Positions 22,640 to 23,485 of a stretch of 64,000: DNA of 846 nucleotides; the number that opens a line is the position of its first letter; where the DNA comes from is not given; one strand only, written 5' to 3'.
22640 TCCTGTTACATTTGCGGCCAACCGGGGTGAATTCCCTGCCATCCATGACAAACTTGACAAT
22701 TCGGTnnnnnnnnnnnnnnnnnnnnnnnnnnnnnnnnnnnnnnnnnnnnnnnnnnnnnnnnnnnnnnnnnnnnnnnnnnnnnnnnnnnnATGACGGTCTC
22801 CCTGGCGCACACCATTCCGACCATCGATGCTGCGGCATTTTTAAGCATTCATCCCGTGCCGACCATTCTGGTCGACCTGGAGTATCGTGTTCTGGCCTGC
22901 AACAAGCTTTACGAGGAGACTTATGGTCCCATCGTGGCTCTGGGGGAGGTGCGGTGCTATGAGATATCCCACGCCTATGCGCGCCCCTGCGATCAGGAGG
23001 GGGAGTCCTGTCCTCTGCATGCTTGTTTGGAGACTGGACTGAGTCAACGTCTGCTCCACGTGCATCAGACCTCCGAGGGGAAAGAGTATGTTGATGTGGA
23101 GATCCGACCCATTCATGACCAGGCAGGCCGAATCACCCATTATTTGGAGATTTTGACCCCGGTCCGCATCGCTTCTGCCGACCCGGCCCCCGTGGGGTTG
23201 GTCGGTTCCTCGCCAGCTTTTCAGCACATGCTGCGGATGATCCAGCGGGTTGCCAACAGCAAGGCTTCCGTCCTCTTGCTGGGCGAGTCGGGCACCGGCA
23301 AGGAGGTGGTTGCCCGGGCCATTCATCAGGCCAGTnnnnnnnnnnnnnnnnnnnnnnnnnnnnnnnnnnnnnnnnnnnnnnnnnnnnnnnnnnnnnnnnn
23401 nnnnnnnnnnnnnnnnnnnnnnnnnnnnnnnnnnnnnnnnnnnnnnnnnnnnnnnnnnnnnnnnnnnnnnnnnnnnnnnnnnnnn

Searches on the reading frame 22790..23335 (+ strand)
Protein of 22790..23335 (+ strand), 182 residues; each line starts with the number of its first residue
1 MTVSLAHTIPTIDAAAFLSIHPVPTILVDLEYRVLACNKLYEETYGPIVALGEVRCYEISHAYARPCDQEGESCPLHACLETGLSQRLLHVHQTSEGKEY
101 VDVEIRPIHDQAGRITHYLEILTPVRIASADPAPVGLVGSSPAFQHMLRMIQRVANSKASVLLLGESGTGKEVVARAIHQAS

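Call 52: search_dna_similar(query=window:22790-23335:+, collection=plasmids, mode=protein, max_evalue=1e-8, max_rows=25)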
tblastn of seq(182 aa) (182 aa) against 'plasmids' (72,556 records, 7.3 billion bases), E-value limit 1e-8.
Records with a match: 13; places in all: 13; records where one place covers at least 80% of the query: 4.
Best place of each record, by identity: 60-80% 1; <60% 12.
By first word of the organism name: Escherichia 6; Pseudoalteromonas 3; Cupriavidus 2; Salmonella 1; Azospirillum 1.
By predicted mobility (MOB-suite, as given by PLSDB): non-mobilizable 10; mobilizable 3.
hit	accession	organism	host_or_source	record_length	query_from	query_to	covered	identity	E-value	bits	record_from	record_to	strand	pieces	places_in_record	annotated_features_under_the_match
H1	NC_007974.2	Cupriavidus metallidurans CH34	-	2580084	16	182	92%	49.7%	6e-44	161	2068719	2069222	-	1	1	none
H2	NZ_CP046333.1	Cupriavidus metallidurans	sedimentation pond in a zinc factory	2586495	16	182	92%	49.7%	6e-44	161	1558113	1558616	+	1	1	none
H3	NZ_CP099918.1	Pseudoalteromonas xiamenensis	Anadara tuberculosa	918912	24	182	87%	44.0%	6e-41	153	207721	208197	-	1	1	sigma 54-interacting transcriptional regulator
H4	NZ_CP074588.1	Pseudoalteromonas piscicida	mixed culture,water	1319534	24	182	87%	40.9%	2e-38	145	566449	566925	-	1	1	none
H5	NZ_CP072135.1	Pseudoalteromonas xiamenensis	mangrove sediment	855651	42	182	77%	44.0%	2e-34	134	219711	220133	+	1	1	sigma-54 dependent transcriptional regulator | hypothetical protein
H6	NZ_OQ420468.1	Escherichia coli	-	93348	101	182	45%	48.8%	3e-9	62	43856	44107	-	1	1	none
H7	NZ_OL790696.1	Escherichia coli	-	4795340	116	182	37%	53.7%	1e-9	64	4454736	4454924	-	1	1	none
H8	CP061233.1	Escherichia coli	Sheep,cell culture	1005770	116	182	37%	53.7%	1e-9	64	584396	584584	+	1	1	zraR: sigma-54-dependent response regulator transcription factor ZraR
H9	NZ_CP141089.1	Escherichia coli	Homo sapiens,Infected Human Urine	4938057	116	182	37%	53.7%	2e-9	62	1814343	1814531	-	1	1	none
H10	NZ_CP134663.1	Escherichia coli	Larus michahellis,bacteria,cloaca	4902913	116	182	37%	53.7%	3e-9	62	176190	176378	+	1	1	none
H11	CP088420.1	Escherichia coli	Homo sapiens,blood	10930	117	182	36%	53.0%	5e-9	62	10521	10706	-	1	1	none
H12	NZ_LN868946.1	Salmonella enterica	Homo sapiens,feces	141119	123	182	33%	55.0%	7e-10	64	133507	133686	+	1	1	zraR: sigma-54-dependent response regulator transcription factor ZraR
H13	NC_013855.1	Azospirillum sp. B510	-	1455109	137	182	25%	67.4%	3e-9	62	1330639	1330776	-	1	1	record has no annotation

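Call 53: get_annotated_region(hit=H1, flank=6000)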
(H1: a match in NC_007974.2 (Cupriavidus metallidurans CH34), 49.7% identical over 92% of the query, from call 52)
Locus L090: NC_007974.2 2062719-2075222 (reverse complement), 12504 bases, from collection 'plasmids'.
description: Cupriavidus metallidurans CH34 megaplasmid, complete sequence
organism: Cupriavidus metallidurans CH34 (NCBI taxid 266264)
taxonomy: Bacteria; Pseudomonadota; Betaproteobacteria; Burkholderiales; Burkholderiaceae; Cupriavidus; Cupriavidus metallidurans; Cupriavidus metallidurans CH34
host: -; source: -; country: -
typing (MOB-suite, as given by PLSDB): mobilizable; replicon rep_cluster_104,rep_cluster_1581,rep_cluster_80; relaxase MOBP,MOBP
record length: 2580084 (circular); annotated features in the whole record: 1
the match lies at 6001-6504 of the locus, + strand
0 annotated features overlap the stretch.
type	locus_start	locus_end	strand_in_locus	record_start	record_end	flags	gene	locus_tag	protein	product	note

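Call 54: get_annotated_region(hit=H3, flank=6000)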
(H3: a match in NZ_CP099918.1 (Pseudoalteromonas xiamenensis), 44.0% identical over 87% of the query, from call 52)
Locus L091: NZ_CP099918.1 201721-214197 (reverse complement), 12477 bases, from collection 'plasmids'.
description: Pseudoalteromonas xiamenensis strain PSDB plasmid unnamed
organism: Pseudoalteromonas xiamenensis (NCBI taxid 882626)
taxonomy: Bacteria; Pseudomonadota; Gammaproteobacteria; Alteromonadales; Pseudoalteromonadaceae; Pseudoalteromonas; Pseudoalteromonas xiamenensis
host: -; source: Anadara tuberculosa; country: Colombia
typing (MOB-suite, as given by PLSDB): non-mobilizable
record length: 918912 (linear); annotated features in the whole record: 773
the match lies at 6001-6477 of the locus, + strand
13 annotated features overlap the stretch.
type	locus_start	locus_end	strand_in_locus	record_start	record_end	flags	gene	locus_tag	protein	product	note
CDS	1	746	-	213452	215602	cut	-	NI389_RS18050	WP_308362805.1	DUF6351 family protein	-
CDS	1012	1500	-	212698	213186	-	-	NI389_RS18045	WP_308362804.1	histidine phosphatase family protein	-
CDS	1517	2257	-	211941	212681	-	-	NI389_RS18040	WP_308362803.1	phytanoyl-CoA dioxygenase family protein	-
CDS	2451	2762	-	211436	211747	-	-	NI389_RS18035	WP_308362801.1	cyd operon YbgE family protein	-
CDS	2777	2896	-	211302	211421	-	cydX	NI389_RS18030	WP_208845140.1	cytochrome bd-I oxidase subunit CydX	-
CDS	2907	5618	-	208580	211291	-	cydB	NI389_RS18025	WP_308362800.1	cytochrome d ubiquinol oxidase subunit II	-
CDS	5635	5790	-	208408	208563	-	-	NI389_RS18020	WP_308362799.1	cytochrome oxidase putative small subunit CydP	-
CDS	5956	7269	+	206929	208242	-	-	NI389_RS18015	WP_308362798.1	sigma 54-interacting transcriptional regulator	GO:0006355 - regulation of DNA-templated transcription [Evidence IEA]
CDS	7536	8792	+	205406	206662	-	-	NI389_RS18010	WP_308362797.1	HlyD family efflux transporter periplasmic adaptor subunit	-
CDS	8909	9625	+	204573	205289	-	-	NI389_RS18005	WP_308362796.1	ABC transporter ATP-binding protein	-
CDS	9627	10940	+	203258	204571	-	-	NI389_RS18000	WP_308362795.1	ABC transporter permease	-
CDS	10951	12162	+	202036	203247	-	-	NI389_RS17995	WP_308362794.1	FtsX-like permease family protein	-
CDS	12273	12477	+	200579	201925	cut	-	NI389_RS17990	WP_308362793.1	sigma-54 dependent transcriptional regulator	GO:0006355 - regulation of DNA-templated transcription [Evidence IEA]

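Call 64: search_protein_families(library=ncbifam, max_evalue=0.001, proteins=[L090:4876-5841:-, L090:3552-4844:-])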
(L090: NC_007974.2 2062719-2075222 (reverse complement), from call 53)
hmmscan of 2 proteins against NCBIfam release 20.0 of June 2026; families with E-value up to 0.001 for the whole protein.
L090:4876-5841:- (321 aa): 26 families (the best 25 are shown)
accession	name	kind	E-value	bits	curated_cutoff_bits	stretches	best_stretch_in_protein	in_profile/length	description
NF040641.1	bifunc_ST_SDO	equivalog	1.1e-116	390.2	625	1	29-321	137-423/423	bifunctional sulfur transferase/dioxygenase Blh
TIGR03413.1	GSH_gloB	equivalog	4e-21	75.5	200.8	1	78-258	28-181/248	hydroxyacylglutathione hydrolase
NF033105.1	bla_subclass_B3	equivalog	5.6e-15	55.3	240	1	78-190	43-160/257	subclass B3 metallo-beta-lactamase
NF041804.1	MBL_fold_SolJ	exception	9.5e-12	44.6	350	1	48-242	20-181/224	solanimycin biosynthesis MBL-fold hydrolase SolJ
NF012229.1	bla_class_B_core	domain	1.3e-11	44.8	100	1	78-184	36-137/139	metallo-beta-lactamase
NF007597.0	PRK10241.1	equivalog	2.1e-10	40.3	421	1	129-242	64-168/251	hydroxyacylglutathione hydrolase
NF000438.2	blaPOM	exception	3.8e-10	39.4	610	1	80-205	79-211/286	POM family subclass B3 metallo-beta-lactamase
NF033106.1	blaL1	exception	6.4e-10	38.4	560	1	81-233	82-241/290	L1 family subclass B3 metallo-beta-lactamase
NF012140.0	blaBJP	exception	1.9e-08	33.5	600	1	85-185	85-186/294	BJP family subclass B3 metallo-beta-lactamase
NF000405.1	HARLDQ_not_B3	exception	2.4e-08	33.9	350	1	78-204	60-190/267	HARLDQ motif MBL-fold protein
NF040644.1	blaPAM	exception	2.4e-08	33.4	615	1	80-204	79-210/287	PAM family subclass B3 metallo-beta-lactamase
NF033184.1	B3_Acin_new1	exception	3.5e-08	32.9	580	1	79-191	73-189/283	putative subclass B3 metallo-beta-lactamase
NF033185.1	B3_Acin_new2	exception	9.1e-08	31.6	625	1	92-186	88-183/285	putative subclass B3 metallo-beta-lactamase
NF000287.1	SMB1_fam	exception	3.4e-07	29.9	400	1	80-184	66-176/280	SMB-1 family subclass B3 metallo-beta-lactamase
NF041137.2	B3_blaSPR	exception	7.8e-07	28.8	550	1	78-204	82-215/296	SPR family subclass B3 metallo-beta-lactamase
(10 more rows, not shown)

L090:3552-4844:- (430 aa): 4 families
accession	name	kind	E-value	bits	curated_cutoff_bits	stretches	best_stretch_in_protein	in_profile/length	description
NF049943.1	SQR_III_seleno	exception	1.7e-53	182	525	1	22-427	2-400/406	type III sulfide quinone reductase, selenoprotein subtype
TIGR03169.1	Nterm_to_SelD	hypoth_equivalog_domain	2e-05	24.1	310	0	270-343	232-308/365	pyridine nucleotide-disulfide oxidoreductase family protein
TIGR01790.1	carotene-cycl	subfamily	0.00018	20.8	209.5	1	23-64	2-41/387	lycopene cyclase family protein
TIGR03385.1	CoA_CoA_reduc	equivalog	0.00053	18.9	578.8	0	23-73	2-53/439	CoA-disulfide reductase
